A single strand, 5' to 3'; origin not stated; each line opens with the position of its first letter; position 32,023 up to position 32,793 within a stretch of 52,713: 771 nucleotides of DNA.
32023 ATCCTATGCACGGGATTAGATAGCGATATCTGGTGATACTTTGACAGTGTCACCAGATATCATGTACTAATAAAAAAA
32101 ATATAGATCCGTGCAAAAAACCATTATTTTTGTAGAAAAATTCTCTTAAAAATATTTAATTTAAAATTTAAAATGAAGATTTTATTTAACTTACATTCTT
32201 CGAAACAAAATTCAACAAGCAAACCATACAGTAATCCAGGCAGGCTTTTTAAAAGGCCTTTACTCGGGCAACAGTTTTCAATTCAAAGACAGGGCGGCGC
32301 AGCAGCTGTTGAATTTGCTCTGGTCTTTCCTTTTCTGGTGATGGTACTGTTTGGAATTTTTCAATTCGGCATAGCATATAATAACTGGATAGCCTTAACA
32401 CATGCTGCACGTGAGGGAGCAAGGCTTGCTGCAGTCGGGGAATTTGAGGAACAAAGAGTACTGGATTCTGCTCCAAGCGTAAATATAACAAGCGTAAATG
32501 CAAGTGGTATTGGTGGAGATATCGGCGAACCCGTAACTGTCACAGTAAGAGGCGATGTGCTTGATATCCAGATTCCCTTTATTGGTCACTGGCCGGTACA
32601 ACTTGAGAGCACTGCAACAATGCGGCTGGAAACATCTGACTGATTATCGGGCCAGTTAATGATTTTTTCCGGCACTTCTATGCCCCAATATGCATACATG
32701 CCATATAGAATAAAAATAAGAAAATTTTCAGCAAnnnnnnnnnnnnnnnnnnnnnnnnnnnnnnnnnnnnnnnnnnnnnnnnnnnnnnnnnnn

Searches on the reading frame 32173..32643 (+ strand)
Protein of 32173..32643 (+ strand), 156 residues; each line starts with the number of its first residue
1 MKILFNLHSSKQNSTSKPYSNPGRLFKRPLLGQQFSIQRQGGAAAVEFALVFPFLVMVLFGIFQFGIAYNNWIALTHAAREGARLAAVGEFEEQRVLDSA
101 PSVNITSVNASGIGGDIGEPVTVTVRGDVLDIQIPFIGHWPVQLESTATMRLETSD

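Call 5: search_protein_families(library=pfam, proteins=[window:32173-32643:+], max_evalue=1)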
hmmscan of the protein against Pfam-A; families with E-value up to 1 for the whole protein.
window:32173-32643:+ (156 aa): 3 families
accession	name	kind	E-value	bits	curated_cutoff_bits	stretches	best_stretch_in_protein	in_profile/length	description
PF07811.17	TadE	-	1.2e-17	64.1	22.9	1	42-84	1-43/43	TadE-like protein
PF13197.11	DUF4013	-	0.024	14.9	26.9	1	33-92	75-132/168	Protein of unknown function (DUF4013)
PF09964.14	DUF2198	-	0.087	13.3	25.7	1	48-76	4-28/72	Uncharacterized protein conserved in bacteria (DUF2198)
